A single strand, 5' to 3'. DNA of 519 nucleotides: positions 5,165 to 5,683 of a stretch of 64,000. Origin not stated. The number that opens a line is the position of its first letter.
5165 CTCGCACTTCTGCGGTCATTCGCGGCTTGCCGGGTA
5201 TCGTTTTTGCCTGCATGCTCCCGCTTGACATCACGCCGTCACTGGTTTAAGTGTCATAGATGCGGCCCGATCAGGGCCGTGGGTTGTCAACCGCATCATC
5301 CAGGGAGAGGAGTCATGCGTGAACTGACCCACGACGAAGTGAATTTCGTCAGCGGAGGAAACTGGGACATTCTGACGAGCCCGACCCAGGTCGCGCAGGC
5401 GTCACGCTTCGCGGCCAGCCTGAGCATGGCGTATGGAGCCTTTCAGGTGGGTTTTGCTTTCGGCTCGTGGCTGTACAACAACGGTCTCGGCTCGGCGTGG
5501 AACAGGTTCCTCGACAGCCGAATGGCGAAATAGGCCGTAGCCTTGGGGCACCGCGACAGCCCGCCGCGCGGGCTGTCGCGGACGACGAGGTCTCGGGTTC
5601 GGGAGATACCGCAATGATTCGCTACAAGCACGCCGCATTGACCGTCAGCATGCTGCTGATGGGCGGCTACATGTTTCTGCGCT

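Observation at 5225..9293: Unannotated-type class II microcin-like locus: double-glycine precursor, putative immunity gene, CvaA/CvaB-type exporter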

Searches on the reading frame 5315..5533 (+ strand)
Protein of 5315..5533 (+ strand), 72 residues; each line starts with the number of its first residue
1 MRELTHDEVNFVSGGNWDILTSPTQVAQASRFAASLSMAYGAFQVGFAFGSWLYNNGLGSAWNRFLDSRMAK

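Call 3: search_protein_families(library=pfam, proteins=[window:5315-5533:+], max_evalue=1)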
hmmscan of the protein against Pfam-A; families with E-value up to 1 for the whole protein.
window:5315-5533:+ (72 aa): 0 families

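Call 4: search_protein_families(library=ncbifam, proteins=[window:5315-5533:+], max_evalue=1)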
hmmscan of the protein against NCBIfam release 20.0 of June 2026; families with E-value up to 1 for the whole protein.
window:5315-5533:+ (72 aa): 0 families

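Call 5: find_homologous_proteins(query=window:5315-5533:+, max_evalue=10)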
Query window:5315-5533:+ (72 aa): 5 proteins with E <= 10 among 5 candidates.
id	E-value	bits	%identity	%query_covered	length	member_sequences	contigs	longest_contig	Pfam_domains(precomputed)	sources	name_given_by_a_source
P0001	8.8e-38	145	92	100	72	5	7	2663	-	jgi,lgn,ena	jgi:hypothetical protein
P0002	3.7e-30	121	81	100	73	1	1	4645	-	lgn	-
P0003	6.8e-25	104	68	99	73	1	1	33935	-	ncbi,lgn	ncbi:MAG: hypothetical protein ACREVN_01925 [Gammaproteobacteria bacterium]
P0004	4.2e-24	101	69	100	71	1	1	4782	-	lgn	-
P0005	4.0e-19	86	61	97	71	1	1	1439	-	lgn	-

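Call 8: find_encoding_contigs(protein=P0003, flank=10000)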
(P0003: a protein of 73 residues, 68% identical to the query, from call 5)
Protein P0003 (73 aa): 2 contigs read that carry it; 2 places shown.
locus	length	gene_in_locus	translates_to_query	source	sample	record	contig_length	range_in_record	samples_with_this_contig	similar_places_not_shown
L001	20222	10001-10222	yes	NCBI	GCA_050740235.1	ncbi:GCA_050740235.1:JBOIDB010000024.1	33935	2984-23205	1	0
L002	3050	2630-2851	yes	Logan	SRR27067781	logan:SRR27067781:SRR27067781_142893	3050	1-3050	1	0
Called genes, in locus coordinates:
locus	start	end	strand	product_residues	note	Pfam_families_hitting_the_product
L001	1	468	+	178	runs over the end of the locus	PF00691:OmpA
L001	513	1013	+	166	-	PF12158:DUF3592 (faint)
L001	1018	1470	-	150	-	PF14534:DUF4440, PF12680:SnoaL_2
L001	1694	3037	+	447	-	-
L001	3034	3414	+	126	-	-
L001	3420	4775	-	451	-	PF02450:LCAT, PF06028:DUF915 (faint)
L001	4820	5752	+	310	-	PF00005:ABC_tran, PF13304:AAA_21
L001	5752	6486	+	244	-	PF12679:ABC2_membrane_2, PF12730:ABC2_membrane_4 (weak), PF13346:ABC2_membrane_5 (weak), PF12698:ABC2_membrane_3, PF03379:CcmB (weak)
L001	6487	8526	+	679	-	PF23357:DUF7088, PF09822:ABC_transp_aux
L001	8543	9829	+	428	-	PF14238:DUF4340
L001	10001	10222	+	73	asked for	-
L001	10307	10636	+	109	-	-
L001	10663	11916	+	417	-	PF25919:BSH_CusB (faint), PF25973:BSH_CzcB (faint), PF26002:Beta-barrel_AprE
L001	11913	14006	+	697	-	PF03412:Peptidase_C39, PF00664:ABC_membrane, PF02463:SMC_N (weak), PF00005:ABC_tran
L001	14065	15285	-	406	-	PF01244:Peptidase_M19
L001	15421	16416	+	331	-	PF01112:Asparaginase_2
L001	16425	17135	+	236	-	PF19798:Sulfotransfer_5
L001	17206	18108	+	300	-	PF01063:Aminotran_4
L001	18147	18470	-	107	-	-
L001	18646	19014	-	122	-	-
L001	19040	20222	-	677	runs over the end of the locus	PF05569:Peptidase_M56, PF03544:TonB_C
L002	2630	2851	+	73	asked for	-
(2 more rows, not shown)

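Call 10: find_related_loci(query=A1, collection=genome_contigs, flank=8000)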
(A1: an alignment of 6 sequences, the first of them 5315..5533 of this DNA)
Query A1 (72 aa) in genome_contigs; peptide patterns used: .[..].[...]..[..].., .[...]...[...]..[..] (x = any residue, [..] = any of these).
67 stretches matched a pattern; 4 encode a relative of the query (tblastn E <= 1e-3); 4 distinct loci.
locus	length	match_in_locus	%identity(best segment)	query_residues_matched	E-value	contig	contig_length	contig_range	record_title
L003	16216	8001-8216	68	1-71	1e-30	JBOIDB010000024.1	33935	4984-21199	MAG: Gammaproteobacteria bacterium isolate M3-S_metawrap_bin.76 k127_3929803, whole genome shotgun sequence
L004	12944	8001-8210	56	1-71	2e-23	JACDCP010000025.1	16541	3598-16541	MAG: Gammaproteobacteria bacterium isolate MGR_bin311 SD2898_NODE_412_length_16541_cov_1.018521, whole genome shotgun se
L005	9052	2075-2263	35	9-70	7e-6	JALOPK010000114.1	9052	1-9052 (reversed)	MAG: Candidatus Eisenbacteria bacterium isolate Prado127 scaffold_14356, whole genome shotgun sequence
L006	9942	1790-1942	37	9-58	2e-5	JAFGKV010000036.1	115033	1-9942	MAG: Candidatus Fermentibacteria bacterium isolate Zod_Metabat.355 k87_736150, whole genome shotgun sequence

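Call 13: find_encoding_contigs(protein=window:5315-5533:+, flank=10000)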
Protein window:5315-5533:+ (72 aa): 2 contigs read that carry it; 2 places shown.
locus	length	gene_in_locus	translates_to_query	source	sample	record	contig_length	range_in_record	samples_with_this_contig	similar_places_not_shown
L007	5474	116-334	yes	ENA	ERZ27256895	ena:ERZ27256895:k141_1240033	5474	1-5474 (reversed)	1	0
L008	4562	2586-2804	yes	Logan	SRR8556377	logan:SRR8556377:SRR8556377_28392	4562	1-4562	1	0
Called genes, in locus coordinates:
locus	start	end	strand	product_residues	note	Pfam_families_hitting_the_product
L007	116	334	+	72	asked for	-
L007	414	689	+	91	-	-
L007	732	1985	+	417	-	PF25919:BSH_CusB (faint), PF26002:Beta-barrel_AprE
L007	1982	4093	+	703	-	PF03412:Peptidase_C39, PF00664:ABC_membrane, PF00005:ABC_tran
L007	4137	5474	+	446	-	?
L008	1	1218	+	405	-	?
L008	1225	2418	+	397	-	PF14238:DUF4340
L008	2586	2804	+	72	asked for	-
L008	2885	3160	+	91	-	-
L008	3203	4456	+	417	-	PF25919:BSH_CusB (faint), PF26002:Beta-barrel_AprE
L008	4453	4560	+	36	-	?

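Call 14: find_encoding_contigs(protein=P0002, flank=10000)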
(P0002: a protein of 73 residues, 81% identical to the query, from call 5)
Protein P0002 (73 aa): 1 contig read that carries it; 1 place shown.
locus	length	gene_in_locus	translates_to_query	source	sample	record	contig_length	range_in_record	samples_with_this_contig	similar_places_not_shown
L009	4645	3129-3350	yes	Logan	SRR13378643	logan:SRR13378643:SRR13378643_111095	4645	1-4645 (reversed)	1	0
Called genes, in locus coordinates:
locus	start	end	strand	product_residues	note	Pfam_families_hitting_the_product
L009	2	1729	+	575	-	?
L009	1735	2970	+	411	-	PF14238:DUF4340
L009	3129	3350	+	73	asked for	-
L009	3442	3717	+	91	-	-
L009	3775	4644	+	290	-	?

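Call 15: search_protein_representatives(alignment_id=A1)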
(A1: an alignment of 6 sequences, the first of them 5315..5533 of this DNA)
Query: 6 sequences, 72 profile positions. Proteins with E-value up to 0.001 (for the whole library): 30; up to 1e-10: 2; up to 1e-30: 1. The best 30 are listed.
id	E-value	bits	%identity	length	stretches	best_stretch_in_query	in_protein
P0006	5.3e-32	125.8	-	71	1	1-72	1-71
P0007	4.0e-11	58.9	-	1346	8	44-68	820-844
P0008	3.8e-09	52.5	-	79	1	1-63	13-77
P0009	9.0e-09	51.3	-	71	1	1-56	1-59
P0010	1.7e-08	50.5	-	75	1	1-65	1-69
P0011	1.8e-08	50.3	-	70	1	1-56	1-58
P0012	2.2e-08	50.1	-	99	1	1-59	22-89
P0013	3.8e-08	49.4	-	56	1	1-51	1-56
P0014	7.6e-08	48.4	-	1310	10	45-67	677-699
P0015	2.5e-07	46.7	-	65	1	1-62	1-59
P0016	7.8e-07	45.1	-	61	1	1-54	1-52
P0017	2.5e-06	43.5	-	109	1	1-55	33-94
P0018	2.6e-06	43.5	-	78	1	2-55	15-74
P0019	7.1e-06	42.1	-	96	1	1-61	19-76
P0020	1.3e-05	41.2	-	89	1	1-62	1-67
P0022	1.9e-05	40.7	-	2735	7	45-64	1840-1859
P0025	7.4e-05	38.8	-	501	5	43-62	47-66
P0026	8.1e-05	38.7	-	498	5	18-55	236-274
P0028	1.7e-04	37.6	-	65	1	1-60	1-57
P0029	1.7e-04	37.6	-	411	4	21-39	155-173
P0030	2.9e-04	36.9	-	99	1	1-55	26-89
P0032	4.1e-04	36.4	-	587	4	45-63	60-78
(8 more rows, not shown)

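Call 16: find_encoding_contigs(protein=P0004, flank=10000)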
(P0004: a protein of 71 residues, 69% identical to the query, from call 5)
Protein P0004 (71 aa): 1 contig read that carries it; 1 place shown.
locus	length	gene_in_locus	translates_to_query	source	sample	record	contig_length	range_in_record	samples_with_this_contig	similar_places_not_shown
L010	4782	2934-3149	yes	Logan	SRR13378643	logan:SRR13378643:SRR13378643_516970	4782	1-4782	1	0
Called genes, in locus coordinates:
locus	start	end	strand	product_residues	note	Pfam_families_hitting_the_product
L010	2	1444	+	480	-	?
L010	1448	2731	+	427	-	PF14238:DUF4340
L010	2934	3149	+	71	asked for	-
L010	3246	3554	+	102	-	-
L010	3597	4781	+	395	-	?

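Call 19: search_protein_families(library=pfam, alignment_id=A2, max_evalue=10)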
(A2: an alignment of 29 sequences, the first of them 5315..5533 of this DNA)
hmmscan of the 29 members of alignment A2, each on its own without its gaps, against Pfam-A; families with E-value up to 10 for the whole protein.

A. member 1, window:5315-5533:+ (72 aa): 0 families

B. families by the number of members that match (of 29 scanned): 10 families
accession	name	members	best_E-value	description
PF10439.15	Bacteriocin_IIc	11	0.0019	Bacteriocin class II with double-glycine leader peptide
PF17508.7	MccV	5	0.017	Microcin V bacteriocin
PF04369.19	Lactococcin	2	0.022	Lactococcin-like family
PF09527.15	ATPase_gene1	1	0.019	Putative F0F1-ATPase subunit Ca2+/Mg2+ transporter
PF15530.11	Ntox25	1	0.055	Bacterial toxin 25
PF03047.20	ComC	1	0.071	COMC family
PF00356.27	LacI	1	0.071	Bacterial regulatory proteins, lacI family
PF03060.21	NMO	1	0.14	Nitronate monooxygenase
PF10605.15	3HBOH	1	1.4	3HB-oligomer hydrolase (3HBOH)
PF11981.13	DUF3482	1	2.9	Domain of unknown function (DUF3482)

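Call 20: search_protein_families(library=ncbifam, alignment_id=A2, max_evalue=10)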
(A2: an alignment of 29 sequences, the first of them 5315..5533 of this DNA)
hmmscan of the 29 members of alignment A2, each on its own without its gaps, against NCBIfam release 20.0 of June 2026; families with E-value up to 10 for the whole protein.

A. member 1, window:5315-5533:+ (72 aa): 0 families

B. families by the number of members that match (of 29 scanned): 13 families
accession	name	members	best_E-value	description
TIGR03949.1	bact_IIb_cerein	19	1.6e-05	class IIb bacteriocin, lactobin A/cerein 7B family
TIGR01847.1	bacteriocin_sig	3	0.0084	bacteriocin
NF038167.1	cyan_ocin_like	2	0.0078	CTB family bacteriocin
NF033456.1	RiPP_CCRG-2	2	0.19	CCRG-2 family RiPP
NF033772.1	pheromone_VP1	1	0.0034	peptide pheromone VP1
NF033383.2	induct_EntF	1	0.015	EntF family bacteriocin induction factor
NF038035.1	lactGalph_entA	1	0.028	lactococcin G-alpha/enterocin 1071A family bacteriocin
NF033215.1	BlpC_Streptocco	1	0.044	quorum-sensing system pheromone BlpC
NF008650.1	PRK11646.1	1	0.055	multidrug efflux MFS transporter MdtH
NF038153.1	lant_leader_L1a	1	0.096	class I lanthipeptide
TIGR02230.1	ATPase_gene1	1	0.12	putative F0F1-ATPase subunit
NF010139.1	PRK13614.1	1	0.21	lipoprotein LpqB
NF009028.0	PRK12364.1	1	0.61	ribonucleoside-diphosphate reductase subunit alpha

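Call 29: find_encoding_contigs(protein=P0010, flank=8000, max_places=4)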
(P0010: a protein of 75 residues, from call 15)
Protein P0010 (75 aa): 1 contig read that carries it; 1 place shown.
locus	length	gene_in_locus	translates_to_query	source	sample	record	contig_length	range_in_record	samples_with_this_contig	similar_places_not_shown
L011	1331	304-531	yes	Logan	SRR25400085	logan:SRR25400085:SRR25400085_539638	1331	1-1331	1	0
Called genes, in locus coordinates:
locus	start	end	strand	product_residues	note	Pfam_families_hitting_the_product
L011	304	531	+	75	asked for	-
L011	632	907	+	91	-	-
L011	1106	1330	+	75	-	?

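Call 30: find_encoding_contigs(protein=P0030, flank=8000, max_places=4)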
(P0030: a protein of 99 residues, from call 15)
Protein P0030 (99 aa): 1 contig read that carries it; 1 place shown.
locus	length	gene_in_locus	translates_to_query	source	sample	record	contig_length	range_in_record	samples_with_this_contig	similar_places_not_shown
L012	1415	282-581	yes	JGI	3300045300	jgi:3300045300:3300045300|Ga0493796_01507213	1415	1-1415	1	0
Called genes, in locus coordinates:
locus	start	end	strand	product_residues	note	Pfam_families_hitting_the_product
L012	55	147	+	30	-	-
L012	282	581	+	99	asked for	-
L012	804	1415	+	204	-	?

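Call 31: find_encoding_contigs(protein=P0009, flank=8000, max_places=4)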
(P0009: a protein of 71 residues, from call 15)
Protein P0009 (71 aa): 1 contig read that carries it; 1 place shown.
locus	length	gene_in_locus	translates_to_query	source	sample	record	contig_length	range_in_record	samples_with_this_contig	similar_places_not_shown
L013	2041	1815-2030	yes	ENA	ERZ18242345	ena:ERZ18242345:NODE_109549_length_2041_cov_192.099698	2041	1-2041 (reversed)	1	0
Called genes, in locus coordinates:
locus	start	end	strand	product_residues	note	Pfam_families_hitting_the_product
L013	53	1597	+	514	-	PF13192:Thioredoxin_3, PF03486:HI0933_like (faint), PF00890:FAD_binding_2 (faint), PF01134:GIDA (faint), PF07992:Pyr_redox_2, PF12831:FAD_oxidored (weak), PF13738:Pyr_redox_3, PF00070:Pyr_redox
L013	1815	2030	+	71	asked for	-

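Call 38: find_related_loci(query=A3, collection=metagenome_contigs, flank=7000)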
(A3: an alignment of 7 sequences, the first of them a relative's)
Query A3 (56 aa) in metagenome_contigs; peptide patterns used: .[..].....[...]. (x = any residue, [..] = any of these).
600 stretches matched a pattern, but none encodes a relative of the query by tblastn (E <= 1e-3).

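Call 39: find_related_loci(query=A1, collection=metagenome_contigs, flank=8000)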
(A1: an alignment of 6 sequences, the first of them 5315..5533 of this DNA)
Query A1 (72 aa) in metagenome_contigs; peptide patterns used: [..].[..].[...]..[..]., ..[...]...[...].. (x = any residue, [..] = any of these).
182 stretches matched a pattern; 1 encode a relative of the query (tblastn E <= 1e-3); 1 distinct loci.
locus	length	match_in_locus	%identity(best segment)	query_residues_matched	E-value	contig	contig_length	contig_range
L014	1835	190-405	92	1-72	1e-44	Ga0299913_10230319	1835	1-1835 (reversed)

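Call 59: predict_structure(alignment_id=A2)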
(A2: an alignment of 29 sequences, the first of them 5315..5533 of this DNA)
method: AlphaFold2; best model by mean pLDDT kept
length: 72 residues; sequences in the alignment: 29
mean_pLDDT: 82.4   pTM: 0.45
mean pLDDT of the five models: 82.4, 70.7, 67.0, 63.7, 63.6
residues with pLDDT >= 90: 27; 70-90: 31; 50-70: 14; < 50: 0
segments of 3 or more residues with pLDDT < 50: none
pLDDT, mean of each block of 10 residues (from residue 1): 74 61 79 93 95 90 87 71
secondary structure, 60 per line:
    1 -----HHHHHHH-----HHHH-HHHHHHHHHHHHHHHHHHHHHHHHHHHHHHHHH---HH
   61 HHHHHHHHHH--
elements in order: H6-12 H18-21 H23-55 H59-70

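Call 62: search_solved_structures(query=A2, max_evalue=10, show_alignments=3)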
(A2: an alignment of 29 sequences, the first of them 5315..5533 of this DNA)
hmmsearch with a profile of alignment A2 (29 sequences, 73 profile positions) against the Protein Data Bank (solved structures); distinct sequences matched with E-value up to 10: 5.
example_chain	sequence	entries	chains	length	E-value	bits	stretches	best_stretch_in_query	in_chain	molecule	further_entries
8rzk_A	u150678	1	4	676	0.78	12.7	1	21-46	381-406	Conserved hypothetical periplasmic protein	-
8rzg_A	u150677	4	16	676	0.78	12.7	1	21-46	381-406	Conserved hypothetical periplasmic protein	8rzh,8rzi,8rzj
5opq_A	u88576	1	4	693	0.8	12.6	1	21-46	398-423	3,6-anhydro-D-galactosidase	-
5gm1_A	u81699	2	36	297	1.2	12.1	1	19-40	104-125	O-methylransferase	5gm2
1rh7_A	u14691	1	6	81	1.5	11.8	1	23-63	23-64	Resistin-like beta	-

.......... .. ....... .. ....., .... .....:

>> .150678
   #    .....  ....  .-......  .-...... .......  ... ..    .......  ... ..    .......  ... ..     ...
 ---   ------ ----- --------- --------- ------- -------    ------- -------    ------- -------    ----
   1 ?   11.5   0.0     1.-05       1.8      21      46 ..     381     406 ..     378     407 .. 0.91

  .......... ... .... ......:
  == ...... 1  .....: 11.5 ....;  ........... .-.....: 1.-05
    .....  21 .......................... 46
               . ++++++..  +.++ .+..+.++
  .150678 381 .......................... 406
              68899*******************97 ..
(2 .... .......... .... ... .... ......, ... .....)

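Call 63: fold_search(model_id=the predicted structure, library=pdb)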
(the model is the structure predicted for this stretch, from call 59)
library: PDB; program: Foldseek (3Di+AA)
matches with E <= 10: 0; with E <= 0.001: 0
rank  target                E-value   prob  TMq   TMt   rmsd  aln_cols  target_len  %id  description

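Call 64: find_homologous_proteins(query=A2, max_evalue=0.001)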
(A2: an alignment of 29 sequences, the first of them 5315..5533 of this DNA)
Query A2 (29 sequences) (72 aa, profile of the alignment): 28 proteins with E <= 0.001 among 8000 candidates.
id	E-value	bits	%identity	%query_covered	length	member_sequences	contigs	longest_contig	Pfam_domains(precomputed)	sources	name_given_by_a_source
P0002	5.9e-27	111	81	100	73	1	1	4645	-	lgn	-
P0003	4.0e-26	108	68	99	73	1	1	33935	-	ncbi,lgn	ncbi:MAG: hypothetical protein ACREVN_01925 [Gammaproteobacteria bacterium]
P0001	4.4e-26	108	92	100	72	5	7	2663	-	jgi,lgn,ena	jgi:hypothetical protein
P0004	1.1e-23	100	69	100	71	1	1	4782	-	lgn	-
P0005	1.1e-23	100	61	97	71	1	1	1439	-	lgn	-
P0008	1.4e-23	100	37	88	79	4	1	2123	-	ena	-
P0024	1.6e-21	93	36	76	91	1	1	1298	-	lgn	-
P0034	1.8e-19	87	33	90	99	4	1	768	-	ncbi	-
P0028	9.2e-17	78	34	86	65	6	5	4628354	-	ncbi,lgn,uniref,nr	ncbi:hypothetical protein [Rheinheimera mangrovi]|uniref:hypothetical protein n=1 Tax=Rheinheimera m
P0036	2.8e-16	77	45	78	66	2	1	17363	-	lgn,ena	-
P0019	5.2e-16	76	45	86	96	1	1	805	-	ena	-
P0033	8.3e-16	75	31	78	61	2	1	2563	-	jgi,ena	-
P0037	9.5e-16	75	36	78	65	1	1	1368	-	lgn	-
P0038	1.7e-15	74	32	86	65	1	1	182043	-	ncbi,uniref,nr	ncbi:hypothetical protein [Rheinheimera soli]|uniref:hypothetical protein n=1 Tax=Rheinheimera soli 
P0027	1.8e-15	74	42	72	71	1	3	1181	-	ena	-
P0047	3.7e-8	51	34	86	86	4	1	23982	-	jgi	jgi:hypothetical protein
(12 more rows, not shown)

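Call 65: find_encoding_contigs(protein=P0028, flank=8000, max_places=2)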
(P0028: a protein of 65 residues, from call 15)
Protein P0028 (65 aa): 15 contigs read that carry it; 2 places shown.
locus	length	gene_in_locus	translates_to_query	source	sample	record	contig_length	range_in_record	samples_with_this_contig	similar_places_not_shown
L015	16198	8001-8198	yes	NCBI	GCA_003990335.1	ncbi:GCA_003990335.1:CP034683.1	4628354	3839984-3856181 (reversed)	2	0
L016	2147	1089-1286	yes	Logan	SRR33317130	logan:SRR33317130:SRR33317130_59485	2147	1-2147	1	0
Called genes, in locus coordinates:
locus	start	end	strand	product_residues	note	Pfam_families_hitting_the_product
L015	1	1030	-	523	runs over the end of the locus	PF01590:GAF, PF13185:GAF_2 (weak), PF00158:Sigma54_activat, PF01078:Mg_chelatase (weak), PF14532:Sigma54_activ_2, PF07724:AAA_2, PF07728:AAA_5, PF25601:AAA_lid_14, +1 more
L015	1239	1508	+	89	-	-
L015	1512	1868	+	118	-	PF05940:NnrS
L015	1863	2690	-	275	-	PF13276:HTH_21, PF00665:rve, PF13683:rve_3, PF13333:rve_2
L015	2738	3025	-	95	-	PF01527:HTH_Tnp_1, PF13542:HTH_Tnp_ISL3, PF13384:HTH_23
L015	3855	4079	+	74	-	-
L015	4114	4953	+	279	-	-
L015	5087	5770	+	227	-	-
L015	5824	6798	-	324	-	PF07751:Abi_2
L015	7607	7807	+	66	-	-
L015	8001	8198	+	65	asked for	-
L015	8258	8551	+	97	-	-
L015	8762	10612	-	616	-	PF03979:Sigma70_r1_1, PF00140:Sigma70_r1_2, PF04546:Sigma70_ner, PF04542:Sigma70_r2, PF04539:Sigma70_r3, PF04545:Sigma70_r4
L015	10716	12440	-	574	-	PF01807:Zn_ribbon_DnaG, PF08275:DNAG_N, PF01751:Toprim, PF13155:Toprim_2, PF13362:Toprim_3 (weak), PF13662:Toprim_4, PF10410:DnaB_bind (faint), PF08278:DnaG_DnaB_bind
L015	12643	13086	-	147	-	PF09424:YqeY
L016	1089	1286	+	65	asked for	-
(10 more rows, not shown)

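Call 66: find_encoding_contigs(protein=P0036, flank=8000, max_places=2)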
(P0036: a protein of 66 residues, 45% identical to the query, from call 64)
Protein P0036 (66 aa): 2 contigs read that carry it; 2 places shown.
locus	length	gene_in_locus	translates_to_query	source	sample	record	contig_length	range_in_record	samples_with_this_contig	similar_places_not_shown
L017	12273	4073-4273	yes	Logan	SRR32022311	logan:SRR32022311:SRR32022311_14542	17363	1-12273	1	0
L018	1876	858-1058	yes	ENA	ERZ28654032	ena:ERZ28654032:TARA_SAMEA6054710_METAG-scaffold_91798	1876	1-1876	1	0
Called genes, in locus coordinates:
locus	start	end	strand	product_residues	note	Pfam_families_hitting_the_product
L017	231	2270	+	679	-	PF26550:Tricorn_2nd, PF26549:Tricorn_N, PF00930:DPPIV_N, PF26550:Tricorn_2nd (weak), PF26549:Tricorn_N, PF07676:PD40 (weak), PF20434:BD-FAE, PF00326:Peptidase_S9, +5 more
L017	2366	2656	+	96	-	-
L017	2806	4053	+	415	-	PF25917:BSH_RND (faint), PF25919:BSH_CusB (faint), PF00364:Biotin_lipoyl (faint), PF26002:Beta-barrel_AprE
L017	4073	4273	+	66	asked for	-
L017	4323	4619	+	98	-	-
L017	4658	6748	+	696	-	PF03412:Peptidase_C39, PF00664:ABC_membrane, PF00005:ABC_tran, PF02463:SMC_N (faint)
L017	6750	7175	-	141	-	-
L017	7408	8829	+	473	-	PF12801:Fer4_5 (weak), PF12838:Fer4_7 (faint), PF13534:Fer4_17 (faint), PF12800:Fer4_4 (faint), PF13183:Fer4_8 (faint), PF13187:Fer4_9 (weak), PF13746:Fer4_18, PF11614:FixG_C, +3 more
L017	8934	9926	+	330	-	PF01636:APH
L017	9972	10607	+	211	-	PF13462:Thioredoxin_4, PF01323:DSBA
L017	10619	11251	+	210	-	PF00085:Thioredoxin (faint), PF13462:Thioredoxin_4, PF01323:DSBA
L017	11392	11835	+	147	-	-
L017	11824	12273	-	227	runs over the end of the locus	-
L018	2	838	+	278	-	?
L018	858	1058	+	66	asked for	-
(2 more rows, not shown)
